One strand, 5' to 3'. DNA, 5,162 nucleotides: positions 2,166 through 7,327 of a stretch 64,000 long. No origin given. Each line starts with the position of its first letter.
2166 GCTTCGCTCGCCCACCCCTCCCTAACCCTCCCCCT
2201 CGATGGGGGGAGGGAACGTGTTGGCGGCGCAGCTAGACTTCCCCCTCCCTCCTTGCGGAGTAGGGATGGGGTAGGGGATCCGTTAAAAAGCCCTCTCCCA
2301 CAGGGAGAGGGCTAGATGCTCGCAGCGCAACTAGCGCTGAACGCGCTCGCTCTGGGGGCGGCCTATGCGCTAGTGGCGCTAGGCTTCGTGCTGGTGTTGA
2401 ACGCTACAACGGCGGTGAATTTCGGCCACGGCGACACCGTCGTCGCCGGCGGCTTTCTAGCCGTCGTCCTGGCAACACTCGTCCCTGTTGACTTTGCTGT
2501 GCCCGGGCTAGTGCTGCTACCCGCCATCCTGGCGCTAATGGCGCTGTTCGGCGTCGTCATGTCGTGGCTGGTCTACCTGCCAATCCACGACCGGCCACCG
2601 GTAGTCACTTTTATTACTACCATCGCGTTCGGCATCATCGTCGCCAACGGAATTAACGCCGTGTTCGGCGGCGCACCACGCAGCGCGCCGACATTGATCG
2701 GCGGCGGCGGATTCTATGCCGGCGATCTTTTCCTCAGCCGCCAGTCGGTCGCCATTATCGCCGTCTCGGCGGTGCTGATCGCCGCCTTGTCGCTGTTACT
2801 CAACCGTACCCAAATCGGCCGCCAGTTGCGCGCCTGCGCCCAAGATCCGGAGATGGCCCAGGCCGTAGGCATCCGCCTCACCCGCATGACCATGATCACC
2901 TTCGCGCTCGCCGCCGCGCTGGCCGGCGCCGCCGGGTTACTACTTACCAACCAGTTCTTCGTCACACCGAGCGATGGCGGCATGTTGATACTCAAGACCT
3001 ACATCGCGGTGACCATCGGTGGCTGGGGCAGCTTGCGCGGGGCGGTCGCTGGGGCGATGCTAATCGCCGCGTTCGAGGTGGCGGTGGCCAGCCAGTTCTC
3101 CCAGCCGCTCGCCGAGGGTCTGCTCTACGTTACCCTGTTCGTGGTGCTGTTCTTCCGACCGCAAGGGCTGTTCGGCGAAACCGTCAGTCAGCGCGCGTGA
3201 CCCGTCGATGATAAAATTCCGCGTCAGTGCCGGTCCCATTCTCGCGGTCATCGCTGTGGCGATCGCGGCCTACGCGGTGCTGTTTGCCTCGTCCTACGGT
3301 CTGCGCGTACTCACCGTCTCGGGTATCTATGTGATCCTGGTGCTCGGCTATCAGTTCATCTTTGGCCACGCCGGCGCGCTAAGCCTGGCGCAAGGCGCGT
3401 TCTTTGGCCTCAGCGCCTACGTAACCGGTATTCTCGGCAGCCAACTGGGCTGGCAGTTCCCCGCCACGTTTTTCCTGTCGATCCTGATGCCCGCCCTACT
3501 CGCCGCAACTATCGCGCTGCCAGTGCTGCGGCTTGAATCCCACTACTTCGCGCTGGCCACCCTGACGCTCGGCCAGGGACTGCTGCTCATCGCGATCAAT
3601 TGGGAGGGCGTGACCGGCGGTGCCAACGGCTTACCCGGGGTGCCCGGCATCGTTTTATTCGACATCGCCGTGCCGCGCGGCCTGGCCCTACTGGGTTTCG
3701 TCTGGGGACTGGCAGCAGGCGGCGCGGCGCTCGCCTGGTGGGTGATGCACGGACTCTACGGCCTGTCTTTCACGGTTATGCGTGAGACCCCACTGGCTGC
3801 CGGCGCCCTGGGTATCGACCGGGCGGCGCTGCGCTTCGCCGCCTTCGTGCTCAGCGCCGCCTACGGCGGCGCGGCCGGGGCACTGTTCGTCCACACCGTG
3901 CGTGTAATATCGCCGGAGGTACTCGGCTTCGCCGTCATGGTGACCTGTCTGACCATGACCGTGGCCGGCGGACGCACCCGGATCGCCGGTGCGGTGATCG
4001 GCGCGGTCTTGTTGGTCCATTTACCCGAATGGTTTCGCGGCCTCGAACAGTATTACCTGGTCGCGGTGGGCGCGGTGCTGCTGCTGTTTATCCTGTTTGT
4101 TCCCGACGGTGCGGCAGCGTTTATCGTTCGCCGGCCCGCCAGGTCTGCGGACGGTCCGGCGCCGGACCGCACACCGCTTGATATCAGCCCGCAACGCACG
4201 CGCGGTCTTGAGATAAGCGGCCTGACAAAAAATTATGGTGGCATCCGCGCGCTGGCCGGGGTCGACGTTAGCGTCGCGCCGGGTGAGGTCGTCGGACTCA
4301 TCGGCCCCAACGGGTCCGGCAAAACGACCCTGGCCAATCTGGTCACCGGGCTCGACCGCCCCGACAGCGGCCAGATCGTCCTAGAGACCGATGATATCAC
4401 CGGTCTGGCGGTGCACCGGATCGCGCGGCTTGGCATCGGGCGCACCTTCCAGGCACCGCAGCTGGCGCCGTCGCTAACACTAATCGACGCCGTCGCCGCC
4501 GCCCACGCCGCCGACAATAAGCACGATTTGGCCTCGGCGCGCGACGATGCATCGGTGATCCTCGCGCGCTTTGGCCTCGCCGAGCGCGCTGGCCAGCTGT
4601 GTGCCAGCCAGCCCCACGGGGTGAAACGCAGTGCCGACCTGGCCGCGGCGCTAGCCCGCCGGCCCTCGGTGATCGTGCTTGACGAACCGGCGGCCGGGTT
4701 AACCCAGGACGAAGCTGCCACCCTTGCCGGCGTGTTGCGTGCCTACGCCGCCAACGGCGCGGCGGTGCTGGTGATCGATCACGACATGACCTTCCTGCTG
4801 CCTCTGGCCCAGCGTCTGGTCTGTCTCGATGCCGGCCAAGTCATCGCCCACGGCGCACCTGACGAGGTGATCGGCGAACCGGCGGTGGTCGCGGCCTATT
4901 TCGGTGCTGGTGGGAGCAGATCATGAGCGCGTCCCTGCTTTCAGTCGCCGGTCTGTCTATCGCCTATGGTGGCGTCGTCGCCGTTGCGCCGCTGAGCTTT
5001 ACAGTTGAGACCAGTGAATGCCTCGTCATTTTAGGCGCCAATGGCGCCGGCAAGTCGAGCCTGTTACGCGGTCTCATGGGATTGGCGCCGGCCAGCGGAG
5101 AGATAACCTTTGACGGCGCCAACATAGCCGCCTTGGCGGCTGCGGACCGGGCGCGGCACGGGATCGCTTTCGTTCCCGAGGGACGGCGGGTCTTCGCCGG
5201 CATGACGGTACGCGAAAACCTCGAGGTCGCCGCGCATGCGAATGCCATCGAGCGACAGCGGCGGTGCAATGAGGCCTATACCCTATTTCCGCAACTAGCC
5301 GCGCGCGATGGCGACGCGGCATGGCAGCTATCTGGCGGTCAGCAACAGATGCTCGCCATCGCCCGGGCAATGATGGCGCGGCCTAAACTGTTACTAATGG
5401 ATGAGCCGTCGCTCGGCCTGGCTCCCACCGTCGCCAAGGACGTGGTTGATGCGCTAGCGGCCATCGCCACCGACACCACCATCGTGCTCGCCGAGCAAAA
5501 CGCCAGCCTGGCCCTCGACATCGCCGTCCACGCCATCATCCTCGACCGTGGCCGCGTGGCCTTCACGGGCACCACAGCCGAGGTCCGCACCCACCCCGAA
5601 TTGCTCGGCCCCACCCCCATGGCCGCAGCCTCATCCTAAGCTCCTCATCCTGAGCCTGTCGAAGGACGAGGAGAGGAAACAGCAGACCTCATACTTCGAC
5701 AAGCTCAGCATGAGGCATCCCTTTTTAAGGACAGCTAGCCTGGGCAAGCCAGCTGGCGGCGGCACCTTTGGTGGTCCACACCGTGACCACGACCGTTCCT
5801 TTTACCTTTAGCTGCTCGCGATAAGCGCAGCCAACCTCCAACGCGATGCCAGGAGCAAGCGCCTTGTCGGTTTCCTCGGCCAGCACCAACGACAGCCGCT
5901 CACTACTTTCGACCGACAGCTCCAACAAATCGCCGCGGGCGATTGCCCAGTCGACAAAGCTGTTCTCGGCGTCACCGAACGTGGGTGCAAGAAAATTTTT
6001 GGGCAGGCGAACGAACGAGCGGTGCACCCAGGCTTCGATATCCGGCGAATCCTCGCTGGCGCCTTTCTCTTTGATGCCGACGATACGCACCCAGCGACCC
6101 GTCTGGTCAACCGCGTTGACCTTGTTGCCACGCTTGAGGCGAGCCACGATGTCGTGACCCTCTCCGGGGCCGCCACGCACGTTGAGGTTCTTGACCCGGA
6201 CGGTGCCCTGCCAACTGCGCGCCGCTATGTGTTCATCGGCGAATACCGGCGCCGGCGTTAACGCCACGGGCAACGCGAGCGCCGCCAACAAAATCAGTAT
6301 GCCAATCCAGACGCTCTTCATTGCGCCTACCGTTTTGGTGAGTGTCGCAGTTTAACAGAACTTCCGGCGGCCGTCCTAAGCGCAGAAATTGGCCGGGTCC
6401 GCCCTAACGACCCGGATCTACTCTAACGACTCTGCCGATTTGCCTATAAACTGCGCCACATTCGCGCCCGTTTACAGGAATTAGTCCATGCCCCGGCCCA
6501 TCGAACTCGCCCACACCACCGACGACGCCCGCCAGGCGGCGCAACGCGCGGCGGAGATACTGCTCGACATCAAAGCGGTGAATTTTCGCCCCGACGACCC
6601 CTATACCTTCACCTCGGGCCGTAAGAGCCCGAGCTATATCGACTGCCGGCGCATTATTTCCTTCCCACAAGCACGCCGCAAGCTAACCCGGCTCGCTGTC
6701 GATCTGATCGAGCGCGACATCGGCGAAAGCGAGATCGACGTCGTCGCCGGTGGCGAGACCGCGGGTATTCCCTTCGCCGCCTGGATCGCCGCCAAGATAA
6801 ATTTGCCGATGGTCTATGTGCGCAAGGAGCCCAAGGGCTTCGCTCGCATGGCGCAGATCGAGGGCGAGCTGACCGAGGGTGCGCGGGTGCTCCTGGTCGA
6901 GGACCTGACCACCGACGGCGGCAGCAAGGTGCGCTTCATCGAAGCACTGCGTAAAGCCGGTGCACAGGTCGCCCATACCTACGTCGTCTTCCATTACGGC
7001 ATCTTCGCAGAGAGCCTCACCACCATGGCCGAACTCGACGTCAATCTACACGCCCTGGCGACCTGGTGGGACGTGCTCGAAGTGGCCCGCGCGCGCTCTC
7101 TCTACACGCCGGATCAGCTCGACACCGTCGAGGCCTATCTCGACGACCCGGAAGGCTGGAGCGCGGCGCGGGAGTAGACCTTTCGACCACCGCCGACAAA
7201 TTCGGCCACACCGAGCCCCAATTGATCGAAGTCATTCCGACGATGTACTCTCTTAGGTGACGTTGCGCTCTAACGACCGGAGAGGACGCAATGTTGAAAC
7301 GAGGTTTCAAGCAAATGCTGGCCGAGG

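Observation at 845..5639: TPP riboswitch controlling a Liv/PBP1-type ABC importer: candidate new thiamine or thiamine-precursor transporter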

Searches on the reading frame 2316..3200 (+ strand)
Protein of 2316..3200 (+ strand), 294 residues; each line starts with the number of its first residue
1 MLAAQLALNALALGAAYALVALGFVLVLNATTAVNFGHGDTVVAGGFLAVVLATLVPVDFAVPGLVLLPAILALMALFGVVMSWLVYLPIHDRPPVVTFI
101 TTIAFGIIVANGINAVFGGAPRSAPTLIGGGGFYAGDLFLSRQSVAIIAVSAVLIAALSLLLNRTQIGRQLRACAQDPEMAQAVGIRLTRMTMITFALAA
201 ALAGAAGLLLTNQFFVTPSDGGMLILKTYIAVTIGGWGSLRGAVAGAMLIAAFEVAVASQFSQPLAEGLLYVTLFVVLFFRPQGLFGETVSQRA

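Call 4: search_protein_families(library=pfam, proteins=[window:2316-3200:+])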
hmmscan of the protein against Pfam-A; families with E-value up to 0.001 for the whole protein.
window:2316-3200:+ (294 aa): 1 family
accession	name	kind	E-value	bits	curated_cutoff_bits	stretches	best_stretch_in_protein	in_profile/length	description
PF02653.21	BPD_transp_2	-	1.5e-36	126.4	26.8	1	7-278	2-269/269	Branched-chain amino acid transport system / permease component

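Call 5: search_protein_families(library=ncbifam, proteins=[window:2316-3200:+])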
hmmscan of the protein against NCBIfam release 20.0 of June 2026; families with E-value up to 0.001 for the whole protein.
window:2316-3200:+ (294 aa): 8 families
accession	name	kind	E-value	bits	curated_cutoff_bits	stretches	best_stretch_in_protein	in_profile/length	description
TIGR03409.1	urea_trans_UrtB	equivalog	2.9e-39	135.5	250.3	1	6-287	3-287/291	urea ABC transporter permease subunit UrtB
NF008011.0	PRK10740.1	equivalog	9.9e-26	91.1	379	1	5-288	10-302/308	high-affinity branched-chain amino acid ABC transporter permease LivH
TIGR03622.1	urea_t_UrtB_arc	equivalog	2.8e-23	82.6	374.25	1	14-287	11-278/284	urea ABC transporter, permease protein UrtB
TIGR03408.1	urea_trans_UrtC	equivalog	1.7e-09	37.8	296.2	1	145-287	169-312/313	urea ABC transporter permease subunit UrtC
NF040906.3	GguB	equivalog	3.5e-08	33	450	1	147-253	227-340/375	multiple monosaccharide ABC transporter permease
TIGR03727.1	urea_t_UrtC_arc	equivalog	2e-05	23.7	575.55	1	7-286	50-338/369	urea ABC transporter, permease protein UrtC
NF011961.0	PRK15432.1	equivalog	3.8e-05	23.1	388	1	18-257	48-275/344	autoinducer 2 ABC transporter permease LsrC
NF007014.0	PRK09478.1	equivalog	7e-05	22.3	386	1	10-245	45-284/336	galactose/methyl galactoside ABC transporter permease MglC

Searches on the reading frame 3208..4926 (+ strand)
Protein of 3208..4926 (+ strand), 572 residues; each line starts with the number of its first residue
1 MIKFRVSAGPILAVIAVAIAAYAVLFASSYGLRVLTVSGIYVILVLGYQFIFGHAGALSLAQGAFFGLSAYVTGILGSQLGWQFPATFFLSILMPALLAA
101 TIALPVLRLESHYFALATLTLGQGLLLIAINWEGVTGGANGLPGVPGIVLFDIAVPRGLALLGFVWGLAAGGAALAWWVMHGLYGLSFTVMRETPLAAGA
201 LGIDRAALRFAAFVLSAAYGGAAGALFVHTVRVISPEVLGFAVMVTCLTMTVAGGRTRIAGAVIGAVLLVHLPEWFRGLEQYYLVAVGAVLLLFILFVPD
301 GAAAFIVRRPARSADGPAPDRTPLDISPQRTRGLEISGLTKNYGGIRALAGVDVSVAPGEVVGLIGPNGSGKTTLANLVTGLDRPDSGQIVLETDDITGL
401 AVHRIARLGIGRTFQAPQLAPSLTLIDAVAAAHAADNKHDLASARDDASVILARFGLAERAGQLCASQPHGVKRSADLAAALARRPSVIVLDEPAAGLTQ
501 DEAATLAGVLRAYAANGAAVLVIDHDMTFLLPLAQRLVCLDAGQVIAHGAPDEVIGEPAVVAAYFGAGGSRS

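Call 4: search_protein_families(library=pfam, proteins=[window:3208-4926:+])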
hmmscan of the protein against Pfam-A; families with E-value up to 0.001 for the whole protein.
window:3208-4926:+ (572 aa): 4 families
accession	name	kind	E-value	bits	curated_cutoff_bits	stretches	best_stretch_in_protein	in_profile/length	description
PF02653.21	BPD_transp_2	-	7.9e-32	110.9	26.8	1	32-293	3-267/269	Branched-chain amino acid transport system / permease component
PF00005.33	ABC_tran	-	1.4e-24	87.7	25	1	350-495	2-136/137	ABC transporter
PF13304.12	AAA_21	-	1.3e-06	29.2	27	0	362-376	2-16/304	AAA domain, putative AbiEii toxin, Type IV TA system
PF12399.14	BCA_ABC_TP_C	-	2.2e-06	27.6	25.5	1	544-568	1-25/27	Branched-chain amino acid ATP-binding cassette transporter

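Call 5: search_protein_families(library=ncbifam, proteins=[window:3208-4926:+])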
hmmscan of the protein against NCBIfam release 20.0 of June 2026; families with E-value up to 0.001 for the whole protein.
window:3208-4926:+ (572 aa): 189 families (the best 25 are shown)
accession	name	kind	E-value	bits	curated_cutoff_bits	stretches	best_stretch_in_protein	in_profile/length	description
TIGR03411.1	urea_trans_UrtD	equivalog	4.8e-51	173.7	304.1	1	334-566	3-241/242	urea ABC transporter ATP-binding protein UrtD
NF008449.1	PRK11300.1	equivalog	1.7e-46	158.5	362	1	334-566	6-253/255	high-affinity branched-chain amino acid ABC transporter ATP-binding protein LivG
TIGR04406.1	LPS_export_lptB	equivalog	3.9e-40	137.7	240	1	334-567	2-235/239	LPS export ABC transporter ATP-binding protein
NF008144.0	PRK10895.1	equivalog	2.6e-34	118.8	381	1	337-566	7-236/241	LPS export ABC transporter ATP-binding protein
NF007027.0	PRK09493.1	equivalog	6.6e-34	117.3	379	1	335-559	3-228/240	glutamine ABC transporter ATP-binding protein GlnQ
TIGR03864.1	PQQ_ABC_ATP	hypoth_equivalog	1.3e-33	116.4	302.25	1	334-559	2-224/236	ABC transporter, ATP-binding subunit, PQQ-dependent alcohol dehydrogenase system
TIGR01188.1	drrA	subfamily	1.5e-32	113.2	312.45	1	341-554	1-211/302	daunorubicin resistance ABC transporter, ATP-binding protein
TIGR03873.1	F420-0_ABC_ATP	hypoth_equivalog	1.5e-32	112.8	372.4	1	334-566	2-235/256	putative F420-0 ABC transporter ATP-binding protein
NF008450.0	PRK11301.1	subfamily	3.2e-32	112.5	366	2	185-302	288-405/418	high-affinity branched-chain amino acid ABC transporter permease LivM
TIGR00968.1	3a0106s01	subfamily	6.5e-32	110.9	342.75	1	335-560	2-224/237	sulfate ABC transporter ATP-binding protein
TIGR03265.1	PhnT2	equivalog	4.5e-31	108.3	457.7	1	333-564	4-234/353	putative 2-aminoethylphosphonate ABC transporter ATP-binding protein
NF041861.1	YtfR_transport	equivalog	1.5e-30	106.1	850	1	334-548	2-218/492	galactofuranose ABC transporter, ATP-binding protein YtfR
NF008428.0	PRK11264.1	equivalog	2e-30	105.9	406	1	334-558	4-235/250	L-cystine ABC transporter ATP-binding protein TcyN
NF047930.1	ABC_ATP_B6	equivalog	2.1e-29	102.5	670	1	335-554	4-223/510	putative B6 ABC transporter ATP-binding protein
TIGR03005.1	ectoine_ehuA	equivalog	5.6e-29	101.1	345.4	1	335-558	2-238/252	ectoine/hydroxyectoine ABC transporter ATP-binding protein EhuA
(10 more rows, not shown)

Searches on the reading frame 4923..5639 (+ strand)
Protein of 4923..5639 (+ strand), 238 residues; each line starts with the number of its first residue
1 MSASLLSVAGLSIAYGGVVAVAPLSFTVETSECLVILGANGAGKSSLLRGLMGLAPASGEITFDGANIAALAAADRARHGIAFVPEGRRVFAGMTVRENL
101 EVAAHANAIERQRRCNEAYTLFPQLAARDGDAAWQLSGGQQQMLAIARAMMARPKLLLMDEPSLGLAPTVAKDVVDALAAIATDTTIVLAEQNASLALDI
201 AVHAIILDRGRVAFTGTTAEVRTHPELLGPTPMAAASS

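Call 4: search_protein_families(library=pfam, proteins=[window:4923-5639:+])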
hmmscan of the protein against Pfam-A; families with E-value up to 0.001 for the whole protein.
window:4923-5639:+ (238 aa): 2 families
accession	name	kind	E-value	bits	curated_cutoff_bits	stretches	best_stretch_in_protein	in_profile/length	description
PF00005.33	ABC_tran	-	2.2e-30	106.5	25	1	23-163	3-136/137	ABC transporter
PF13304.12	AAA_21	-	6.5e-11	43.3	27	2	132-189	234-295/304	AAA domain, putative AbiEii toxin, Type IV TA system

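Call 5: search_protein_families(library=ncbifam, proteins=[window:4923-5639:+])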
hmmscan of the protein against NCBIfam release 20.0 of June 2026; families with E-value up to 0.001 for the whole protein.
window:4923-5639:+ (238 aa): 183 families (the best 25 are shown)
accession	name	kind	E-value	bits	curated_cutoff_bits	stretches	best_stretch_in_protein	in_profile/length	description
TIGR03410.1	urea_trans_UrtE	equivalog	5.5e-61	206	285.8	1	6-223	1-221/230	urea ABC transporter ATP-binding subunit UrtE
NF008626.0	PRK11614.1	equivalog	2.1e-52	178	441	1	2-219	2-222/237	high-affinity branched-chain amino acid ABC transporter ATP-binding protein LivF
NF008449.1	PRK11300.1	equivalog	1.2e-36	126.3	362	2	1-107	1-108/255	high-affinity branched-chain amino acid ABC transporter ATP-binding protein LivG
TIGR03411.1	urea_trans_UrtD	equivalog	3.2e-35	121.9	304.1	1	5-226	2-234/242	urea ABC transporter ATP-binding protein UrtD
TIGR04406.1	LPS_export_lptB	equivalog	1.1e-34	119.8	240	1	6-223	2-224/239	LPS export ABC transporter ATP-binding protein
TIGR03375.1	type_I_sec_LssB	subfamily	4.6e-33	114.4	693.1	1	20-222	482-689/696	type I secretion system permease/ATPase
TIGR01188.1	drrA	subfamily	2.2e-32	112.6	312.45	1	15-222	3-212/302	daunorubicin resistance ABC transporter, ATP-binding protein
TIGR03864.1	PQQ_ABC_ATP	hypoth_equivalog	2.8e-32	112.1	302.25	1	6-224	2-222/236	ABC transporter, ATP-binding subunit, PQQ-dependent alcohol dehydrogenase system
TIGR02857.1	CydD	equivalog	6.7e-32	111.1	435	1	5-193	321-516/529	thiol reductant ABC exporter subunit CydD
TIGR03265.1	PhnT2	equivalog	1.3e-30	106.8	457.7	1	5-226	4-227/353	putative 2-aminoethylphosphonate ABC transporter ATP-binding protein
TIGR00968.1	3a0106s01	subfamily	5.6e-30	104.6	342.75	1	8-225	3-222/237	sulfate ABC transporter ATP-binding protein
TIGR00972.1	3a0107s01c2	equivalog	2.5e-29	102.4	343.2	1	7-225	3-234/248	phosphate ABC transporter ATP-binding protein PstB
NF008338.0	PRK11124.1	equivalog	5.8e-29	101.3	369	1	7-220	4-227/242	arginine ABC transporter ATP-binding protein ArtP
TIGR01186.1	proV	subfamily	1.1e-28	100.4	326.6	1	16-225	4-221/363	betaine/proline/choline family ABC transporter ATP-binding protein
TIGR02315.1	ABC_phnC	equivalog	1.6e-28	99.7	266.1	1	6-223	2-235/243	phosphonate ABC transporter ATP-binding protein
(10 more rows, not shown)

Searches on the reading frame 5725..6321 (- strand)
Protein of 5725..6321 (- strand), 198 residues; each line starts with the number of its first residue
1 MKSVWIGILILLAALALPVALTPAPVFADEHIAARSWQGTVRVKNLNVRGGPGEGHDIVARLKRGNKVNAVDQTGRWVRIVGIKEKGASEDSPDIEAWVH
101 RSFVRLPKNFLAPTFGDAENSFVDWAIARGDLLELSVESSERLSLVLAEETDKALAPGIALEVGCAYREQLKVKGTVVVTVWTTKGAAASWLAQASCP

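Call 4: search_protein_families(library=pfam, proteins=[window:5725-6321:-])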
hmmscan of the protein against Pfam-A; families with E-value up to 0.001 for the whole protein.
window:5725-6321:- (198 aa): 2 families
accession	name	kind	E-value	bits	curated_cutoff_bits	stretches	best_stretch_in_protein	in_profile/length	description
PF08239.17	SH3_3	-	2.6e-10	40.7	27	1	45-104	2-53/54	Bacterial SH3 domain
PF06347.19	SH3_4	-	5.9e-05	23.2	24.1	1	44-81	3-40/56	Bacterial SH3 domain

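Call 5: search_protein_families(library=ncbifam, proteins=[window:5725-6321:-])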
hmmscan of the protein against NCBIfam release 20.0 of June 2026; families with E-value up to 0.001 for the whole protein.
window:5725-6321:- (198 aa): 0 families

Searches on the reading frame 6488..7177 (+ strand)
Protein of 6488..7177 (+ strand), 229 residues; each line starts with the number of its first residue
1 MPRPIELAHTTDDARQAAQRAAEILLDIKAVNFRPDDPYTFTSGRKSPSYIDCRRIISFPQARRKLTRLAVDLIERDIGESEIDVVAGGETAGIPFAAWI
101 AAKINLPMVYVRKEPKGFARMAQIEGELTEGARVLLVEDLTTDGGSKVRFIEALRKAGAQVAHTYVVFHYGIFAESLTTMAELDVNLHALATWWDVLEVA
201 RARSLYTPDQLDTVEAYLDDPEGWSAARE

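Call 4: search_protein_families(library=pfam, proteins=[window:6488-7177:+])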
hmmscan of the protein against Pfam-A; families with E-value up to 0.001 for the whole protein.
window:6488-7177:+ (229 aa): 1 family
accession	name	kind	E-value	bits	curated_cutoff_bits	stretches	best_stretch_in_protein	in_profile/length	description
PF00156.33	Pribosyltran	-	4.6e-13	49.2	26.3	1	60-168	9-124/158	Phosphoribosyl transferase domain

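Call 5: search_protein_families(library=ncbifam, proteins=[window:6488-7177:+])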
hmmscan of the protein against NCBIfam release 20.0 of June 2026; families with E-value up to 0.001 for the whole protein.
window:6488-7177:+ (229 aa): 21 families
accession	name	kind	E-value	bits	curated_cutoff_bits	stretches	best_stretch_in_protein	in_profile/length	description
NF001729.0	PRK00455.1-3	equivalog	5.2e-102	340.1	245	1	10-228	5-223/231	orotate phosphoribosyltransferase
TIGR00336.1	pyrE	equivalog_domain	8.5e-33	113.5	106.8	1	24-173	2-150/173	orotate phosphoribosyltransferase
NF010382.0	PRK13809.1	equivalog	4.2e-17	62.2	208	1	16-203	8-188/210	orotate phosphoribosyltransferase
NF004034.0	PRK05500.1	equivalog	4.5e-17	61.8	656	1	26-170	295-432/478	bifunctional orotidine-5'-phosphate decarboxylase/orotate phosphoribosyltransferase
TIGR01367.1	pyrE_Therm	equivalog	3.4e-14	52.9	150.25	1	40-164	18-138/187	orotate phosphoribosyltransferase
TIGR01090.1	apt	equivalog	5.8e-10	39.5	185.85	1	65-167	29-145/169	adenine phosphoribosyltransferase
NF002636.0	PRK02304.1-5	equivalog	9.3e-10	38.3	125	1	65-169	37-155/176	adenine phosphoribosyltransferase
NF040646.1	HPT_Archaea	equivalog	1.1e-09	38.2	200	1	60-185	32-168/184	hypoxanthine/guanine phosphoribosyltransferase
NF002634.0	PRK02304.1-3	equivalog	1.8e-09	37.5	170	1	65-170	38-157/182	adenine phosphoribosyltransferase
NF002635.0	PRK02304.1-4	subfamily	4.5e-09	36.1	146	1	60-177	32-161/188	adenine phosphoribosyltransferase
TIGR01743.1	purR_Bsub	equivalog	3.9e-08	32.6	258.7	1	73-116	119-162/268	pur operon repressor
NF002620.0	PRK02277.1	subfamily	6e-08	32.6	115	1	51-168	57-178/201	orotate phosphoribosyltransferase-like protein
NF005592.0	PRK07322.1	subfamily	1.3e-07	31.2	143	0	66-119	37-89/180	adenine phosphoribosyltransferase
NF006328.0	PRK08558.1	equivalog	1.9e-07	31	184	0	49-114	82-143/238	adenine phosphoribosyltransferase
NF002632.0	PRK02304.1-1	equivalog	2.7e-07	30.5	243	1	68-168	42-156/183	adenine phosphoribosyltransferase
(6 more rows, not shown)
